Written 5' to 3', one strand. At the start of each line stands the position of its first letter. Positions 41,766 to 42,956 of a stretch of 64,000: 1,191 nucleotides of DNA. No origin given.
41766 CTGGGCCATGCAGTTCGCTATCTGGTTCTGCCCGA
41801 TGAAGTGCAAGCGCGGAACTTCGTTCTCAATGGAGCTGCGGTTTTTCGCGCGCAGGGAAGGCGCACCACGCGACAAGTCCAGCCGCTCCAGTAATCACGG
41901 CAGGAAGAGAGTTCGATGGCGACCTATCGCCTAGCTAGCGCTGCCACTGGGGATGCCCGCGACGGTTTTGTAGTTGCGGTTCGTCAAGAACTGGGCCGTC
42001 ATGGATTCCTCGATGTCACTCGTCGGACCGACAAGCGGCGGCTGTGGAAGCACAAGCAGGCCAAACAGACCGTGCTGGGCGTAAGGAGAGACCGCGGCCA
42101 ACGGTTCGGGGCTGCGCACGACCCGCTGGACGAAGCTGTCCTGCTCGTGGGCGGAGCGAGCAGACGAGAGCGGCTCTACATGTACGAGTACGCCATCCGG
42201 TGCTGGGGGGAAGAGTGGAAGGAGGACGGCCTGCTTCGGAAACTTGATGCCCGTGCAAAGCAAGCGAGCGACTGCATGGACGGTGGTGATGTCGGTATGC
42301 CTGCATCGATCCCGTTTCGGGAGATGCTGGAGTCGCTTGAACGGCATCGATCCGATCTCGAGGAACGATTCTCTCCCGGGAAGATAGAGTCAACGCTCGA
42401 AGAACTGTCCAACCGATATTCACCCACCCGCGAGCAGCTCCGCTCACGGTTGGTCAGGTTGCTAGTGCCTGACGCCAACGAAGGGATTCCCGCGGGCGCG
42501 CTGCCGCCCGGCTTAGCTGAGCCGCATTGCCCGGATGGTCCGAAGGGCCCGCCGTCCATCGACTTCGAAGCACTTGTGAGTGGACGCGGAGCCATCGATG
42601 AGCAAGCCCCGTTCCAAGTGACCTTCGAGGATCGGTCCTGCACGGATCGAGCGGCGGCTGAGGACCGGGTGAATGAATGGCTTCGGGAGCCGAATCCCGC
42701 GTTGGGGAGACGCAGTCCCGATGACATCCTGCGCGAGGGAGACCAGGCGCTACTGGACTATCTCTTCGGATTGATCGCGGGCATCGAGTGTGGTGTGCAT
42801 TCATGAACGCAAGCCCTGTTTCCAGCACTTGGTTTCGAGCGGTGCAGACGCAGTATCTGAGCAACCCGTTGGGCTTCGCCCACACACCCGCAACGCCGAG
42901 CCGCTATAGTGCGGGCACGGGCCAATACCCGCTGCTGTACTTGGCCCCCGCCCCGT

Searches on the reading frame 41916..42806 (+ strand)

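Call 42: search_protein_families(library=pfam, proteins=[window:41916-42806:+], max_evalue=0.001)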
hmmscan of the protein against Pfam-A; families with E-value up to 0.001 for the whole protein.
window:41916-42806:+ (296 aa): 1 family
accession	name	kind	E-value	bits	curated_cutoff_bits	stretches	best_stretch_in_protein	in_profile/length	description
PF09722.15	Xre_MbcA_ParS_C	-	6.7e-06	26.4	24.5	1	249-274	9-34/51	Antitoxin Xre/MbcA/ParS C-terminal toxin-binding domain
